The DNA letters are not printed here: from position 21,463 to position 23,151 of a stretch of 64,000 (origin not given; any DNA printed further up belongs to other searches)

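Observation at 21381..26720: Accessory island immediately 3' of tRNA-Pro(GGG), wedged between recA and the ribosomal superoperon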

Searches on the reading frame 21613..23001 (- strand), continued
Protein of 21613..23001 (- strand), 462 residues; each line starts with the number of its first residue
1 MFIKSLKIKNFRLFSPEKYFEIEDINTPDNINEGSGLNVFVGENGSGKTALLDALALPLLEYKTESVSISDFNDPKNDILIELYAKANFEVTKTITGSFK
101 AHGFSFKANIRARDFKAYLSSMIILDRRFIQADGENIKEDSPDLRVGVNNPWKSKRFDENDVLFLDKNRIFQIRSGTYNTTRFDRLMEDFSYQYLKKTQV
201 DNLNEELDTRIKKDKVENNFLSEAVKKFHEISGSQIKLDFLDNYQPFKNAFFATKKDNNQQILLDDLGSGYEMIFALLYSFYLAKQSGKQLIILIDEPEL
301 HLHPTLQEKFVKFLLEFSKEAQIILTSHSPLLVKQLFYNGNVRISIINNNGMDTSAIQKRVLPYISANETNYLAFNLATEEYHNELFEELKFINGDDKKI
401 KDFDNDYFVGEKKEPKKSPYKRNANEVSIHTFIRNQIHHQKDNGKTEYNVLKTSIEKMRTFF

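Call 54: predict_structure(protein=window:21616-23001:-)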
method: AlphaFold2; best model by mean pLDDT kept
length: 462 residues; sequences in the alignment: 1
mean_pLDDT: 41.8   pTM: 0.26
mean pLDDT of the five models: 41.8, 35.3, 32.6, 30.7, 30.4
residues with pLDDT >= 90: 0; 70-90: 0; 50-70: 121; < 50: 341
segments of 3 or more residues with pLDDT < 50: 1-48, 95-225, 227-272, 298-300, 326-328, 338-395, 407-441, 443-445, 460-462
pLDDT, mean of each block of 10 residues (from residue 1): 26 39 43 32 40 57 53 53 59 47 42 42 37 30 25 32 38 33 30 29 31 35 48 38 37 34 45 54 54 51 53 60 51 51 35 35 36 39 44 49 48 35 36 45 48 51 36
secondary structure, 60 per line:
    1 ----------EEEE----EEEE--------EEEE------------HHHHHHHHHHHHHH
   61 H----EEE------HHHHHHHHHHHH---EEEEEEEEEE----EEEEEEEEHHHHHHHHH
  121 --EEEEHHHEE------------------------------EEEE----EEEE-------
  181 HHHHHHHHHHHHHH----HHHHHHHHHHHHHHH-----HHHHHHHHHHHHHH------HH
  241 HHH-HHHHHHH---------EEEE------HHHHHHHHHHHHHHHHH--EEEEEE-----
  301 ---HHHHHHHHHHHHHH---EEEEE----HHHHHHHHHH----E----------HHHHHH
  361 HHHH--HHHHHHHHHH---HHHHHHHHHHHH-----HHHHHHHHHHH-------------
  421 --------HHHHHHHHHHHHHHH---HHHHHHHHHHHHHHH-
elements in order: E11-14 E19-22 E31-34 H47-61 E66-68 H75-86 E90-99 E104-111 H112-120 E123-126 E162-165 E170-173 H181-194 H199-213 H219-232 H239-243 H245-251 E261-264 H271-287 E290-295 H304-317 E321-325 H330-339 H355-364 H367-376 H380-391 H397-407 H429-443 H447-461

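Call 55: list_cluster_members(proteins=[L091:129-1520:+, L095:4989-6377:+, L100:10001-11386:+, L107:4803-6203:+, L111:9333-10727:+, L115:10001-11395:+, L123:5981-7402:+, L126:10001-11413:+, L133:10001-11389:+, L134:2765-4153:+])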
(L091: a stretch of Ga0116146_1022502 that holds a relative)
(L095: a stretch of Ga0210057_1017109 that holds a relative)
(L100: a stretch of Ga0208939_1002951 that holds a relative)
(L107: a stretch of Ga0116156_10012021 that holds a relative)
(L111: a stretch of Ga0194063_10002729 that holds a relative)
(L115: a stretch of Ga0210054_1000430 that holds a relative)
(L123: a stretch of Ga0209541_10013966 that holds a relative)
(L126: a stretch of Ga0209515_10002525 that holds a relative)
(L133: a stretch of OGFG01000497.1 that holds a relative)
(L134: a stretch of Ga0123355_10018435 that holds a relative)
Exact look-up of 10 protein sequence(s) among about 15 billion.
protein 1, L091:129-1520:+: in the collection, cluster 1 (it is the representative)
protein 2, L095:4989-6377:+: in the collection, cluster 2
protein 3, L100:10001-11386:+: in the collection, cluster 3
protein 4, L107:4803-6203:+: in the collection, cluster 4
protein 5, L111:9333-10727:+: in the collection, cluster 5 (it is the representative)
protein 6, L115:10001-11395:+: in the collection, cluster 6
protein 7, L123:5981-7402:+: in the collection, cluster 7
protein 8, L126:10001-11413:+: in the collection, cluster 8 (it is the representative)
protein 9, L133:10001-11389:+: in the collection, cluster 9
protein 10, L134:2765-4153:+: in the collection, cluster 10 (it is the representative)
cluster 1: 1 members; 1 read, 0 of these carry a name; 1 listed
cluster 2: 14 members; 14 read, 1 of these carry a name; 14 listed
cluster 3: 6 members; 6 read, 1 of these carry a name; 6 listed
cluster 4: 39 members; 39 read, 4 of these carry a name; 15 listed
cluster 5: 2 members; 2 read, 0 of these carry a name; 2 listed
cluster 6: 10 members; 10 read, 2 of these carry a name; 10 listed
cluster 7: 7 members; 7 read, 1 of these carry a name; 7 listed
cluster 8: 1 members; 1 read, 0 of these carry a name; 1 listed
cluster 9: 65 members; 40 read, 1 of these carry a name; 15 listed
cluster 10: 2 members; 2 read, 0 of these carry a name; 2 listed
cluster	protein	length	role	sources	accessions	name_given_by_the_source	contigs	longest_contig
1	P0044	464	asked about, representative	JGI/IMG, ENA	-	-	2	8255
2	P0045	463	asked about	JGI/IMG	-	-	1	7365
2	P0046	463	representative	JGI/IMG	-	-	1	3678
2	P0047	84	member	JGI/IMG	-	hypothetical protein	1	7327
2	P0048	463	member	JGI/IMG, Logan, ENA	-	-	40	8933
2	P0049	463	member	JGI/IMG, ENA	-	-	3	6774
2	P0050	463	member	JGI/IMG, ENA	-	-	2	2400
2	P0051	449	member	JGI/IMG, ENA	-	-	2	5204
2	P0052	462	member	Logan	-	-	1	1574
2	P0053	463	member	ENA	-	-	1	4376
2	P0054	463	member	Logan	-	-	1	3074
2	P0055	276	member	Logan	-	-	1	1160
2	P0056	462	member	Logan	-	-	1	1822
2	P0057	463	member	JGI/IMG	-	-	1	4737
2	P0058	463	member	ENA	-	-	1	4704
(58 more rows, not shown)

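Call 64: predict_structure(alignment_id=A3)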
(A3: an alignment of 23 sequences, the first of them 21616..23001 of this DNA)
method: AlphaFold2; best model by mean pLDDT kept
length: 462 residues; sequences in the alignment: 23
mean_pLDDT: 51.0   pTM: 0.52
mean pLDDT of the five models: 51.0, 50.0, 43.2, 43.1, 41.8
residues with pLDDT >= 90: 0; 70-90: 28; 50-70: 217; < 50: 217
segments of 3 or more residues with pLDDT < 50: 27-36, 43-54, 56-67, 115-117, 133-181, 194-217, 239-268, 329-331, 338-398, 460-462
pLDDT, mean of each block of 10 residues (from residue 1): 65 63 52 46 44 45 41 66 65 58 65 51 54 45 29 32 43 37 53 45 37 44 72 58 36 38 49 68 64 55 57 63 51 49 41 33 37 43 43 48 58 63 60 62 61 57 44
secondary structure, 60 per line:
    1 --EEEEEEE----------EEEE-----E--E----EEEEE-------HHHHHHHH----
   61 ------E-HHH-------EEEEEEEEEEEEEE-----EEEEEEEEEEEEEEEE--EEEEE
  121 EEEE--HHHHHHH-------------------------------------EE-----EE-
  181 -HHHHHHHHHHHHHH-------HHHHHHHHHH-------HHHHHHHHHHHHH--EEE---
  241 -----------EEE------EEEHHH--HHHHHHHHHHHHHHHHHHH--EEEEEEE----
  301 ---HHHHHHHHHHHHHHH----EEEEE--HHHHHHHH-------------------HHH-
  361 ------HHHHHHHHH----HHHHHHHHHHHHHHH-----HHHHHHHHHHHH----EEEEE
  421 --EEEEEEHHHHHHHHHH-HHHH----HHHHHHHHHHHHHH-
elements in order: E3-9 E20-23 E37-41 H49-56 E79-92 E98-113 E116-124 H127-133 H182-195 H203-212 H220-232 E235-237 E252-254 E261-263 H269-287 E290-296 H304-318 E323-327 H330-337 H367-375 H380-394 H400-411 E416-420 E423-428 H429-438 H440-443 H448-461

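Call 66: fold_search(model_id=the predicted structure, library=pdb)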
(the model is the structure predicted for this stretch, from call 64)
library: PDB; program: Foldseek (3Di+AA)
matches with E <= 10: 769; with E <= 0.001: 150
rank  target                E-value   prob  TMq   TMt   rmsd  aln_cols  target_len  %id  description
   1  4ncj_B                4.9e-10  1.00  0.37  0.52   8.8       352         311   19  Crystal Structure of Pyrococcus furiosis Rad50 R805E mutation with ADP Beryllium Flouride (released 2014-03-05)
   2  4ncj_C                5.1e-10  1.00  0.38  0.50   9.1       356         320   20  Crystal Structure of Pyrococcus furiosis Rad50 R805E mutation with ADP Beryllium Flouride (released 2014-03-05)
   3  3qkt_A                1.1e-09  1.00  0.36  0.47   9.5       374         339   19  Rad50 ABC-ATPase with adjacent coiled-coil region in complex with AMP-PNP (released 2011-03-30)
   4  4ncj_A                1.3e-09  1.00  0.37  0.51   8.5       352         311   19  Crystal Structure of Pyrococcus furiosis Rad50 R805E mutation with ADP Beryllium Flouride (released 2014-03-05)
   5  8t8e_A                1.5e-09  1.00  0.31  0.38  11.5       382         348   16  cryoEM structure of Smc5/6 5mer (released 2023-11-15)
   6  3qkt_B                2.0e-09  1.00  0.37  0.50   8.6       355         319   18  Rad50 ABC-ATPase with adjacent coiled-coil region in complex with AMP-PNP (released 2011-03-30)
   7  4nck_A                2.5e-09  1.00  0.31  0.42  12.7       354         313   16  Crystal Structure of Pyrococcus furiosis Rad50 R797G mutation (released 2014-03-05)
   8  4nck_B                2.6e-09  1.00  0.32  0.43  10.3       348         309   18  Crystal Structure of Pyrococcus furiosis Rad50 R797G mutation (released 2014-03-05)
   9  8ro9_C                3.1e-09  1.00  0.31  0.41  10.8       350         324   15  Human cohesin SMC1A-HD(longCC-EQ)/RAD21-C complex - Open/closed P-loop conformation (released 2024-09-11)
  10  9vhe_D                3.1e-09  1.00  0.38  0.40  13.8       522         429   15  cryoEM structure of retron-Eco7 complex (released 2025-12-31)
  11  3qku_B                3.3e-09  1.00  0.35  0.50   8.9       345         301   18  Mre11 Rad50 binding domain in complex with Rad50 and AMP-PNP (released 2011-03-30)
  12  5h68_B                4.3e-09  1.00  0.37  0.48   8.0       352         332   17  Crystal structure of an engaged dimer of the Geobacillus stearothermophilus SMC head domain (released 2017-03-15)
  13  3qkt_D                5.3e-09  1.00  0.36  0.49  11.6       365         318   18  Rad50 ABC-ATPase with adjacent coiled-coil region in complex with AMP-PNP (released 2011-03-30)
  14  4ncj_D                5.9e-09  1.00  0.35  0.47  11.8       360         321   18  Crystal Structure of Pyrococcus furiosis Rad50 R805E mutation with ADP Beryllium Flouride (released 2014-03-05)
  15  3qku_A                6.6e-09  1.00  0.36  0.44  11.3       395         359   19  Mre11 Rad50 binding domain in complex with Rad50 and AMP-PNP (released 2011-03-30)
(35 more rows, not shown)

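Call 67: search_dna_similar(query=window:21616-23001:-, collection=plasmids, mode=protein, max_rows=15)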
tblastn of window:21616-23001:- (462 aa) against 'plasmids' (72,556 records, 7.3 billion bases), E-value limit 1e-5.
Records with a match: 28; places in all: 28; records where one place covers at least 80% of the query: 1.
Best place of each record, by identity: <60% 28.
By first word of the organism name: Ralstonia 5; Escherichia 3; Klebsiella 2; Streptomyces 2; Clostridium 2; Vibrio 2; Agrobacterium 1; Lactobacillus 1; Bacillus 1; Weissella 1; and 8 more.
By predicted mobility (MOB-suite, as given by PLSDB): non-mobilizable 16; mobilizable 8; conjugative 4.
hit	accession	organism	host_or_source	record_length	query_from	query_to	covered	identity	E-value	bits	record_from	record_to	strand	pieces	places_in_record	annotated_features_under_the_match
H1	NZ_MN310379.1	Klebsiella quasipneumoniae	-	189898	1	458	99%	27.0%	4e-24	113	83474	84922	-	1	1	AAA family ATPase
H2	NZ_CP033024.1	Agrobacterium fabrum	Prunus sp.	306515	1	335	73%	25.9%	3e-6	58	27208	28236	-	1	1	AAA family ATPase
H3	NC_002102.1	Lactobacillus helveticus DSM 20075 = CGMCC 1.1877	-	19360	268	462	42%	26.9%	1e-7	62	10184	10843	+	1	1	ATP-binding protein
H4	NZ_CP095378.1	Bacillus cereus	cell cuture,Pond silt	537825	255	406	33%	30.9%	2e-6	58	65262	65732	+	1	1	ATP-binding protein | hypothetical protein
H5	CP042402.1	Weissella hellenica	cell culture,kimchi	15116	287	439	33%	27.6%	7e-7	59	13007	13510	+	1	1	AAA family ATPase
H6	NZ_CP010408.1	Streptomyces vietnamensis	soil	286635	240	391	33%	26.1%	1e-7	62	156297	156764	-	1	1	AAA family ATPase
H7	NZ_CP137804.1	Priestia megaterium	Bacillus megaterium assembly,Arshan ...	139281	234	351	26%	33.6%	7e-8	63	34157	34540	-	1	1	AAA family ATPase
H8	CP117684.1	Latilactobacillus curvatus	Pig,Single cell,feces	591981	284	399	25%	33.3%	5e-8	63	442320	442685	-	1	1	AAA family ATPase | hypothetical protein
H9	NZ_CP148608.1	Clostridium perfringens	Homo sapiens,single cell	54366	221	334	25%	33.9%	6e-6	57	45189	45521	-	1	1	translation initiation factor IF-2 N-terminal domain-containing ...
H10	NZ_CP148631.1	Clostridium perfringens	Homo sapiens,single cell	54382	221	334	25%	33.9%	6e-6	57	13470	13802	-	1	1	translation initiation factor IF-2 N-terminal domain-containing ...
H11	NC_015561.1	Hoyosella subflava DQS3-9A1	crude oil-polluted soil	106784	265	360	21%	38.5%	1e-7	62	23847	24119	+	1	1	ATP-binding protein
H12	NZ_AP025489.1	Vibrio fortis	-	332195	267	364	21%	36.0%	7e-6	56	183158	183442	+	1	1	ATP-binding protein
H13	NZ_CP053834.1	Arcobacter cloacae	cell culture,Sewage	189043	258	357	22%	33.6%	2e-6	58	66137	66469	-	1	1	AAA family ATPase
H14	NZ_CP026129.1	Acinetobacter baumannii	-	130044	268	351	18%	38.8%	8e-6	56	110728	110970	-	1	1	AAA family ATPase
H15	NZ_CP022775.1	Ralstonia solanacearum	Solanum tuberosum,single cell,Potato ...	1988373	264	350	19%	37.1%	2e-6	58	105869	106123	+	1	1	none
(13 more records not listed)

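Call 68: get_annotated_region(hit=H1, flank=6000)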
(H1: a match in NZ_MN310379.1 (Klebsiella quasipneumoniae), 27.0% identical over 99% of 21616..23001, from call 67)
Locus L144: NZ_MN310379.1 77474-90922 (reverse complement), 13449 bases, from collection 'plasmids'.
description: Klebsiella quasipneumoniae strain A2508 plasmid pA2508-emrE, complete sequence
organism: Klebsiella quasipneumoniae (NCBI taxid 1463165)
taxonomy: Bacteria; Pseudomonadota; Gammaproteobacteria; Enterobacterales; Enterobacteriaceae; Klebsiella; Klebsiella quasipneumoniae
host: -; source: -; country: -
typing (MOB-suite, as given by PLSDB): conjugative; replicon IncFIB; relaxase MOBF,MOBF; mating-pair formation MPF_F
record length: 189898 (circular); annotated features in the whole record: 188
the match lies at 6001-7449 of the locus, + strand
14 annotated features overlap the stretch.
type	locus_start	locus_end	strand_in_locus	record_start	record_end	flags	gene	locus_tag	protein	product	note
CDS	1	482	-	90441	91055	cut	-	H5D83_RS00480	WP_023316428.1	hypothetical protein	-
CDS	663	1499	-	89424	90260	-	-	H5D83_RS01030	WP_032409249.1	EAL domain-containing protein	-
CDS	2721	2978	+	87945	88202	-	-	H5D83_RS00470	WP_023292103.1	hypothetical protein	-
CDS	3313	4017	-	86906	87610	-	-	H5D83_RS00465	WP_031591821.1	toll/interleukin-1 receptor domain-containing protein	GO:0007165 - signal transduction [Evidence IEA]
CDS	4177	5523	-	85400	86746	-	-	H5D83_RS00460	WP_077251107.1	ISNCY family transposase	-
CDS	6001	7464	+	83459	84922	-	-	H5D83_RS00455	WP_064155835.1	AAA family ATPase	-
CDS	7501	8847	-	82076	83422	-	-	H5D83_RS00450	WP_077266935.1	ISNCY family transposase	-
CDS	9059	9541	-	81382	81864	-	-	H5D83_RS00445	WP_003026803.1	GNAT family N-acetyltransferase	-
CDS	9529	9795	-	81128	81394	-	-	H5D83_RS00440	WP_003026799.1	DUF1778 domain-containing protein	-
CDS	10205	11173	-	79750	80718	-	-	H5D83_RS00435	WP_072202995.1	IS5 family transposase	-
CDS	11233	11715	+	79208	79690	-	-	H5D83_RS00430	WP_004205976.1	helix-turn-helix domain-containing protein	-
CDS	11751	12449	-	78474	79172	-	urtE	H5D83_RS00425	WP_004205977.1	urea ABC transporter ATP-binding subunit UrtE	GO:0015840 - urea transport [Evidence IEA]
CDS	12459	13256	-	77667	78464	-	urtD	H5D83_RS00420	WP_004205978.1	urea ABC transporter ATP-binding protein UrtD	GO:0015840 - urea transport [Evidence IEA]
CDS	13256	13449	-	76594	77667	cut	urtC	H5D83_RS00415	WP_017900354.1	urea ABC transporter permease subunit UrtC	GO:0015840 - urea transport [Evidence IEA]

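Call 69: get_annotated_region(hit=H3, flank=5000)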
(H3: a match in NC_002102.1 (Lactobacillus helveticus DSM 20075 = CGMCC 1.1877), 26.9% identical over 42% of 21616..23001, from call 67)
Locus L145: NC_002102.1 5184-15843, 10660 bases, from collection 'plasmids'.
description: Lactobacillus helveticus DSM 20075 = CGMCC 1.1877 plasmid pLH1, complete sequence
organism: Lactobacillus helveticus DSM 20075 = CGMCC 1.1877 (NCBI taxid 585520)
taxonomy: Bacteria; Bacillota; Bacilli; Lactobacillales; Lactobacillaceae; Lactobacillus; Lactobacillus helveticus; Lactobacillus helveticus DSM 20075 = CGMCC 1.1877
host: -; source: -; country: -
typing (MOB-suite, as given by PLSDB): mobilizable; replicon rep_cluster_842
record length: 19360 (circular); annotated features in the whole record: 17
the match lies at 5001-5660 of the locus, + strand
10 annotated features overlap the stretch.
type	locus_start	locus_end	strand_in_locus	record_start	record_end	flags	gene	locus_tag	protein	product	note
CDS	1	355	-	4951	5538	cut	-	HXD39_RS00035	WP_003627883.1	site-specific integrase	-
CDS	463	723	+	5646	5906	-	-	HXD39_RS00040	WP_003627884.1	type II toxin-antitoxin system Phd/YefM family antitoxin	-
CDS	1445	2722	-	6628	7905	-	-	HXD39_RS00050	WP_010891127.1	ISL3 family transposase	-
CDS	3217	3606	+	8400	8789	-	-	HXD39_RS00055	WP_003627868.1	hypothetical protein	-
CDS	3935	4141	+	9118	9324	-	-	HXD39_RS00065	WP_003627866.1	hypothetical protein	-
CDS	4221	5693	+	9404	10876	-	-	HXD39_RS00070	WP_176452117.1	ATP-binding protein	-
CDS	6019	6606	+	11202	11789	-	-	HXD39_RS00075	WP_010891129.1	recombinase family protein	GO:0006310 - DNA recombination [Evidence IEA]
CDS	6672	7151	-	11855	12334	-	-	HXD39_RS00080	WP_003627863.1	DDE-type integrase/transposase/recombinase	GO:0015074 - DNA integration [Evidence IEA]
CDS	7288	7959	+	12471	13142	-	-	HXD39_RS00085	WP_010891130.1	hypothetical protein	-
CDS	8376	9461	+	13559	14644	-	-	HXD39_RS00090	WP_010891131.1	Ldh family oxidoreductase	-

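Call 71: search_protein_families(library=pfam, proteins=[L106:502-1737:+, L113:311-1375:+, L109:138-728:+, L115:3479-6676:+, L115:6681-9998:+, L126:6801-9992:+, L113:2345-3757:+, L100:8577-9497:+, L100:9490-9993:+, L092:6-782:+], max_evalue=0.001)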
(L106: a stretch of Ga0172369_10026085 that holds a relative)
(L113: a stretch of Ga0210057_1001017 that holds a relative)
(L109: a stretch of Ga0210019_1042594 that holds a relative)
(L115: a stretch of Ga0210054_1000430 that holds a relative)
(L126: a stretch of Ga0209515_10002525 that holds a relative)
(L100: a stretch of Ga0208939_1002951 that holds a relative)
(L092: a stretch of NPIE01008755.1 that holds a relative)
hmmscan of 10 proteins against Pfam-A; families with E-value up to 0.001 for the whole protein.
L106:502-1737:+ (411 aa): 2 families
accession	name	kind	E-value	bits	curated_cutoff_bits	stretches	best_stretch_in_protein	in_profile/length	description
PF01170.24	UPF0020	-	2.9e-11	43.9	22.3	1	104-151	9-56/197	RMKL-like, methyltransferase domain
PF01555.25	N6_N4_Mtase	-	2.5e-10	41.1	26.7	1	75-155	134-213/221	DNA methylase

L113:311-1375:+ (354 aa): 1 family
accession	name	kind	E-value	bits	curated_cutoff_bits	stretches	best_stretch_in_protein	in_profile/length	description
PF13651.11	EcoRI_methylase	-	1e-141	472.7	26.4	1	10-352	2-345/345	Adenine-specific methyltransferase EcoRI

L109:138-728:+ (196 aa): 1 family
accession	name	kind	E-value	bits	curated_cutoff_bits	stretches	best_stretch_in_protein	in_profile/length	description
PF01420.25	Methylase_S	-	2e-10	41.6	22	1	41-171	31-157/168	Type I restriction modification DNA specificity domain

L115:3479-6676:+ (1065 aa): 10 families
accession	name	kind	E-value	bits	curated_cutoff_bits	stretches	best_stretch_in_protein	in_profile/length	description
PF00271.37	Helicase_C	-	1.9e-21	76.8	23.5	1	657-772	7-110/110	Helicase conserved C-terminal domain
PF00176.29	SNF2-rel_dom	-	1.4e-13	51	24.9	1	341-498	116-254/290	SNF2-related domain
PF13091.12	PLDc_2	-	4.2e-11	43.3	27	1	34-205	5-132/132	PLD-like domain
PF04851.21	ResIII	-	2e-07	31.5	22.5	0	267-330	6-76/164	Type III restriction enzyme, res subunit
PF22590.2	Cas3-like_C_2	-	7.3e-06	26.7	27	1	673-771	5-104/106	CRISPR-associated nuclease/helicase Cas3, C-terminal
PF00270.35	DEAD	-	2.7e-05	24.4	26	0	340-392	103-161/167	DEAD/DEAH box helicase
PF09565.16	RE_NgoFVII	-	4.5e-05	23.3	23.8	1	132-204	78-148/162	NgoFVII restriction endonuclease N-terminal PLD domain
PF13401.12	AAA_22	-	0.00013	22.8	27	0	292-376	14-105/130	AAA domain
PF20720.3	nSTAND3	-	0.00049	20.3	27.2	0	269-311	3-45/155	Novel STAND NTPase 3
PF13307.12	Helicase_C_2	-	0.00073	20.1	25.3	0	664-759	3-98/170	Helicase C-terminal domain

L115:6681-9998:+ (1105 aa): 5 families
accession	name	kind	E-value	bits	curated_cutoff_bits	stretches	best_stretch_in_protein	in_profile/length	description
PF07669.17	Eco57I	-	2.7e-32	112.6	25.3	1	483-789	1-171/171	Eco57I restriction-modification methylase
PF02384.22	N6_Mtase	-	5.3e-10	39.6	20.4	0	427-504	35-99/311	N-6 DNA Methylase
PF20473.4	MmeI_Mtase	-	3.8e-09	36.5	27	1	431-505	12-85/259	MmeI, DNA-methyltransferase domain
PF12950.13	TaqI_C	-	1.7e-05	25.5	26.5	0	996-1039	73-118/118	TaqI-like C-terminal specificity domain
PF01170.24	UPF0020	-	8.5e-05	22.8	22.3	0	440-501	30-95/197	RMKL-like, methyltransferase domain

L126:6801-9992:+ (1063 aa): 3 families
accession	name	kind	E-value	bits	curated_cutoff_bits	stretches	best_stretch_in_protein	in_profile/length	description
PF18135.7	Type_ISP_C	-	6.4e-76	256.1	25.9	1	701-1052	2-341/342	Type ISP C-terminal specificity domain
PF02384.22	N6_Mtase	-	1.6e-10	41.3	20.4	1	302-516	3-144/311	N-6 DNA Methylase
PF07669.17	Eco57I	-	2.4e-06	28.2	25.3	1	422-595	3-162/171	Eco57I restriction-modification methylase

L113:2345-3757:+ (470 aa): 1 family
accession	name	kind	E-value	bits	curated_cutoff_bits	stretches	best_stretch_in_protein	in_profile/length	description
PF09903.14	DUF2130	-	7.7e-92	307.6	26.7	1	189-446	3-254/255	Uncharacterized protein conserved in bacteria (DUF2130)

L100:8577-9497:+ (306 aa): 0 families

L100:9490-9993:+ (167 aa): 0 families

L092:6-782:+ (258 aa): 0 families
